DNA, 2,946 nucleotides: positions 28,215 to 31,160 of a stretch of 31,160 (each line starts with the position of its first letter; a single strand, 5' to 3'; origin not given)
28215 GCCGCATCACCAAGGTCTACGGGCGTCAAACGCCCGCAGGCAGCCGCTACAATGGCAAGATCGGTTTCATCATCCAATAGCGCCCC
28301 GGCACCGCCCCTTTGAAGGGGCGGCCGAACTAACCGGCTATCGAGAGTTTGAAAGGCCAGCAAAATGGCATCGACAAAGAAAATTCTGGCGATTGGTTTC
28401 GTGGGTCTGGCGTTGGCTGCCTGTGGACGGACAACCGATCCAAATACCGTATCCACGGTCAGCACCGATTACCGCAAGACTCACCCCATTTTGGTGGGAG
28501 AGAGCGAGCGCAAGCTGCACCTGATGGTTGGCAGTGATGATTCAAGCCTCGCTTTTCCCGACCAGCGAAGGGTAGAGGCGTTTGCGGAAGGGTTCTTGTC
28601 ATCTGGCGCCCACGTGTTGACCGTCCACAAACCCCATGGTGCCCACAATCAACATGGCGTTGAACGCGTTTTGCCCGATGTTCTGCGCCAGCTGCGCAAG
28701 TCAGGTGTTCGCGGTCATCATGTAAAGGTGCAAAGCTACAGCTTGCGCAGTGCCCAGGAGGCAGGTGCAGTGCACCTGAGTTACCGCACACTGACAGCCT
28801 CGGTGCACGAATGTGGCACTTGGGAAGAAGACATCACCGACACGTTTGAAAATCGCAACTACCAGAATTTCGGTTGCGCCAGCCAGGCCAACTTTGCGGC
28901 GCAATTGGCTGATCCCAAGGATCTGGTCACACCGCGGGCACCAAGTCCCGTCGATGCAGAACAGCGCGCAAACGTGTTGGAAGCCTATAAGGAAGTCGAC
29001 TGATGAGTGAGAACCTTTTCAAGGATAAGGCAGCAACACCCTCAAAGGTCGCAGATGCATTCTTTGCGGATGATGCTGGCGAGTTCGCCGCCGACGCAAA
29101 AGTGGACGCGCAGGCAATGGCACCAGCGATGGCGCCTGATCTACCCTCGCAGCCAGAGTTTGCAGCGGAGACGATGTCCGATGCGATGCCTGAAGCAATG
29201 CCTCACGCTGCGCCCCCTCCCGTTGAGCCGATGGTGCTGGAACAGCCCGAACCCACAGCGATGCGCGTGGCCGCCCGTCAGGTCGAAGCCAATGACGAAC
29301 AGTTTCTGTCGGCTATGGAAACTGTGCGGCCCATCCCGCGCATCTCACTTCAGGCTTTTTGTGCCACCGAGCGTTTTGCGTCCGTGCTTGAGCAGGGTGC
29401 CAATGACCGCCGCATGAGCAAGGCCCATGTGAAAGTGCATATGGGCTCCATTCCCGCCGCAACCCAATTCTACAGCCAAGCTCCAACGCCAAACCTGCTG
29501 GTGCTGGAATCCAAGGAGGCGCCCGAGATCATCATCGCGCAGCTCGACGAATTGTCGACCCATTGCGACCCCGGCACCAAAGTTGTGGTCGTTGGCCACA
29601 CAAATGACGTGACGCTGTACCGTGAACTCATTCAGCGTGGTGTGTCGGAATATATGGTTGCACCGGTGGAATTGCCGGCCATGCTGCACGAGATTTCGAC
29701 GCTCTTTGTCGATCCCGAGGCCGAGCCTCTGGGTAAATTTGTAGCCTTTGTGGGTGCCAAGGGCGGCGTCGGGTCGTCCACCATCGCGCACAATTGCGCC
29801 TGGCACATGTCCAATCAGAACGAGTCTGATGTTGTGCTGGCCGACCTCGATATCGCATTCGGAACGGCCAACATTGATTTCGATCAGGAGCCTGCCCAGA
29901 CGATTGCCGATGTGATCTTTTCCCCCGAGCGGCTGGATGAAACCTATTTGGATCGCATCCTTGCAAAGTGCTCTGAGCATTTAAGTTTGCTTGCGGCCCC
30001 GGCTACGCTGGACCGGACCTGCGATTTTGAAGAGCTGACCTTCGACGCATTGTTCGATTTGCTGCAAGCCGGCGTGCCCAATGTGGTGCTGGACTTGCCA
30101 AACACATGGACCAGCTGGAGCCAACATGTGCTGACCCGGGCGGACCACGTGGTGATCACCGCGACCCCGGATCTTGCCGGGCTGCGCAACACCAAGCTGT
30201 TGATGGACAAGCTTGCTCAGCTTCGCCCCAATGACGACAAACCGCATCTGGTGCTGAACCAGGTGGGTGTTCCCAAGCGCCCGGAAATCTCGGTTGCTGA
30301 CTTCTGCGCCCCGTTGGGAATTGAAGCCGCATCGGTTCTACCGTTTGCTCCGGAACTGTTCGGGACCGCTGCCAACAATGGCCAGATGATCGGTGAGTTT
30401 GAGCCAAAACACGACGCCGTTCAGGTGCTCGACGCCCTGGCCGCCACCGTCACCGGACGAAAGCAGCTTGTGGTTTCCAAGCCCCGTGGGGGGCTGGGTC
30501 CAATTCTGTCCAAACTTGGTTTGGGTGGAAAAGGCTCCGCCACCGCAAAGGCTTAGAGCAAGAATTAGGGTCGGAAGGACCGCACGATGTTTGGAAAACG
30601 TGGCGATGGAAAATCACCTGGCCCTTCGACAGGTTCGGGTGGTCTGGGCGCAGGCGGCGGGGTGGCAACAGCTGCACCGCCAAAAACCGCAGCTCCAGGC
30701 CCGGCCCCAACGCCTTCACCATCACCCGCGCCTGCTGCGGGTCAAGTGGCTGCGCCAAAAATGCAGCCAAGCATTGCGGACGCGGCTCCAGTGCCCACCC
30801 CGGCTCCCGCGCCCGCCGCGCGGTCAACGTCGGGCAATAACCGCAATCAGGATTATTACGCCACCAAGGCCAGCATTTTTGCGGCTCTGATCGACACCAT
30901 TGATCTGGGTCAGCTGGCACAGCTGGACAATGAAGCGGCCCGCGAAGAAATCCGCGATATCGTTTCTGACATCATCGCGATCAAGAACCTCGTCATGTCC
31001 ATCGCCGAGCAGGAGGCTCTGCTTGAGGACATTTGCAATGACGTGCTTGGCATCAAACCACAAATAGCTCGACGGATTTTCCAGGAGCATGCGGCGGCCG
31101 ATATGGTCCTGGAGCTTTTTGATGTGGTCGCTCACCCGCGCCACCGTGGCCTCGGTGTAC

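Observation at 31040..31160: Head-to-head breakpoint: cpaF is cut at codon 155 and fused to an inverted fragment of an unrelated gene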

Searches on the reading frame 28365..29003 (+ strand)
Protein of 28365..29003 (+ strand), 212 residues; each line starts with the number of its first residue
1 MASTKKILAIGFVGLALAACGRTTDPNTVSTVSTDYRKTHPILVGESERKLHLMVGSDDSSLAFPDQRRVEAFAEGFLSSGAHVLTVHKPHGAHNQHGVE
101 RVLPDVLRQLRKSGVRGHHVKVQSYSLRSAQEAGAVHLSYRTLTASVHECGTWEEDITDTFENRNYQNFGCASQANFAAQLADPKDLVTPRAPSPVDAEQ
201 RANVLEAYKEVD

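Call 29: find_encoding_contigs(protein=window:28365-29003:+, flank=6000, max_places=10)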
Protein window:28365-29003:+ (212 aa): 1 contig read that carries it; 1 place shown.
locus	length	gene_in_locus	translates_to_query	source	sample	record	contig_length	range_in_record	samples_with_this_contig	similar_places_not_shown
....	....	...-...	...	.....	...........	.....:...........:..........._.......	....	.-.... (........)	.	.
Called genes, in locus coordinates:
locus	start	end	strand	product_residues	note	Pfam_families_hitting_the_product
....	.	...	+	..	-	?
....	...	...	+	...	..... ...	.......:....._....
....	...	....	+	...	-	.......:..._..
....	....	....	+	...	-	?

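Call 33: search_protein_families(library=pfam, proteins=[window:28365-29003:+], max_evalue=0.00001)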
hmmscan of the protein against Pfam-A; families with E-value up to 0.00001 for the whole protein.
window:28365-29003:+ (212 aa): 1 family
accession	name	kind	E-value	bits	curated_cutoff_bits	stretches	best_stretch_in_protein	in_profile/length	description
PF09476.15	Pilus_CpaD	-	1.8e-53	181.7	31.1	1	13-209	4-199/200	Pilus biogenesis CpaD protein (pilus_cpaD)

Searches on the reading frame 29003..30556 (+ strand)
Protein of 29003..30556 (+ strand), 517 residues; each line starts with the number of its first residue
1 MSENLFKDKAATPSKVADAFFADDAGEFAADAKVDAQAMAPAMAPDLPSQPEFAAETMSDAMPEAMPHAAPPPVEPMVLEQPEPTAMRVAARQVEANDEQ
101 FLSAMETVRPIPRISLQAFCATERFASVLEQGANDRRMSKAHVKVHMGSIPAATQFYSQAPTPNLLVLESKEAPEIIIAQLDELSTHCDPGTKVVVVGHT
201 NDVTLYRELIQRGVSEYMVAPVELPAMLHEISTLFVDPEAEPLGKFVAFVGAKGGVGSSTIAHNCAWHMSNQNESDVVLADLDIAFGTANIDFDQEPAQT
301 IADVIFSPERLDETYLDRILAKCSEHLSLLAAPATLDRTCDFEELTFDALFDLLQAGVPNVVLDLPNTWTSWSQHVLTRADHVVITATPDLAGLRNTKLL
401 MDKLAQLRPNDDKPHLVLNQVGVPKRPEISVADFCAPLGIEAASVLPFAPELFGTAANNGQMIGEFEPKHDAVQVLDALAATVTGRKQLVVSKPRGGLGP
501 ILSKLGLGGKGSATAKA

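Call 4: search_protein_families(library=pfam, proteins=[window:29003-30556:+], max_evalue=1)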
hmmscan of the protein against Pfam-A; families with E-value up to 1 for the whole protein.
window:29003-30556:+ (517 aa): 7 families
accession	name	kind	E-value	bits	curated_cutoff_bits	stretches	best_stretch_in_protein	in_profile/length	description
PF13614.12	AAA_31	-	2.4e-08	34.6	27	1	245-407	2-167/177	AAA domain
PF10609.15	ParA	-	2.8e-05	24.1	27.1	1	246-285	5-43/246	NUBPL iron-transfer P-loop NTPase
PF01656.29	CbiA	-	0.0038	17.6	25.4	1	247-452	1-115/125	CobQ/CobB/MinD/ParA nucleotide binding domain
PF06564.18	CBP_BcsQ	-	0.0077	16.2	21.3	0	246-282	3-38/234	Cellulose biosynthesis protein BcsQ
PF02374.21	ArsA_ATPase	-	0.0094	15.6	24.3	1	248-285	4-40/305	Anion-transporting ATPase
PF09140.17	MipZ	-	0.038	13.7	20.7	1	247-385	3-127/262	ATPase MipZ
PF00142.24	Fer4_NifH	-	0.18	11.7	25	0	416-494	179-255/271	4Fe-4S iron sulfur cluster binding proteins, NifH/frxC family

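Call 28: find_encoding_contigs(protein=window:29003-30556:+, flank=6000, max_places=10)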
Protein window:29003-30556:+ (517 aa): no gene with exactly this product is on record in the collection.

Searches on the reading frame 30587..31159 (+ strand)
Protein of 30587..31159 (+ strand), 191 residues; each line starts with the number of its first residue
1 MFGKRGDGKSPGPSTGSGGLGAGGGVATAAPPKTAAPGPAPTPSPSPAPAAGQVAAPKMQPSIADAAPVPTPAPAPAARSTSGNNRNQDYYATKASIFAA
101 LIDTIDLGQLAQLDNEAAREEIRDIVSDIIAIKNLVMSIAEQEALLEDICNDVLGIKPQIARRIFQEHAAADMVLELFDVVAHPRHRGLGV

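Call 4: search_protein_families(library=pfam, proteins=[window:30587-31159:+], max_evalue=1)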
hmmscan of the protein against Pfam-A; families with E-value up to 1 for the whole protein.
window:30587-31159:+ (191 aa): 1 family
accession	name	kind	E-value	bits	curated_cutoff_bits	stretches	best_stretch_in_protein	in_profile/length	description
PF17424.7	DUF5411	-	0.18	12.2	30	1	84-112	29-57/134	Family of unknown function (DUF5411)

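Call 30: find_homologous_proteins(query=window:30587-31159:+, region=1-155)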
Query window:30587-31159:+, residues 1-155 (155 aa): 1520 proteins with E <= 0.001 among 6845 candidates; the best 120 are listed.
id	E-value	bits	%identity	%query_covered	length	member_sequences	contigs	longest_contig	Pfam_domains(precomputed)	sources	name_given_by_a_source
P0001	2.2e-46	176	67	100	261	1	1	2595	PF00437.27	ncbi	ncbi:MAG: ATPase, T2SS/T4P/T4SS family, partial [Pseudomonadota bacterium]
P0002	2.9e-46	175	58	73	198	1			-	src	-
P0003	6.1e-34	135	70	58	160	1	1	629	-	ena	-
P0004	6.2e-34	135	74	45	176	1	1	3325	-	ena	-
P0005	1.6e-33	134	76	45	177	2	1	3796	-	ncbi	ncbi:MAG: CpaF family protein, partial [Pseudomonadota bacterium]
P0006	2.6e-33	133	47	100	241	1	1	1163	PF00437.27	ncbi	ncbi:MAG: ATPase, T2SS/T4P/T4SS family, partial [Pseudomonadota bacterium]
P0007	6.3e-33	132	50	99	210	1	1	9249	-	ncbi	ncbi:MAG: CpaF family protein, partial [Bauldia sp.]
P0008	7.1e-33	132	71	54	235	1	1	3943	PF00437.27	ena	-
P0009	1.1e-32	131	49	100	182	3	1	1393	-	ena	-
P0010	1.2e-32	131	69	55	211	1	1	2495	PF00437.27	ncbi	ncbi:MAG: CpaF family protein, partial [Pseudomonadota bacterium]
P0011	1.5e-32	131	48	100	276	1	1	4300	PF00437.27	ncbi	ncbi:MAG: ATPase, T2SS/T4P/T4SS family, partial [Pseudomonadota bacterium]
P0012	2.5e-32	130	77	48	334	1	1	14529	PF00437.27,PF00005.34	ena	-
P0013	3.0e-32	130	76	48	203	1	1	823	-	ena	-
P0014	3.4e-32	130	70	47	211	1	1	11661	PF00437.27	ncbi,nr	ncbi:MAG: CpaF family protein, partial [Alphaproteobacteria bacterium]|nr:CpaF family protein [Alpha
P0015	4.7e-32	129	76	45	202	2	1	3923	-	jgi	-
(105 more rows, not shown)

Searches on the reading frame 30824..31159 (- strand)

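Call 4: search_protein_families(library=pfam, proteins=[window:30824-31159:-], max_evalue=1)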
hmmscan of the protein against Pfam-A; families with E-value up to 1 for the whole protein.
window:30824-31159:- (111 aa): 1 family
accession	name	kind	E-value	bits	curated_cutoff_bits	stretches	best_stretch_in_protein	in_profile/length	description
PF05114.20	MbnB_TglH_ChrH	-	5.1e-07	29.6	25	1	1-39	108-146/263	RiPP precursor modification enzyme MbnB/TglH/ChrH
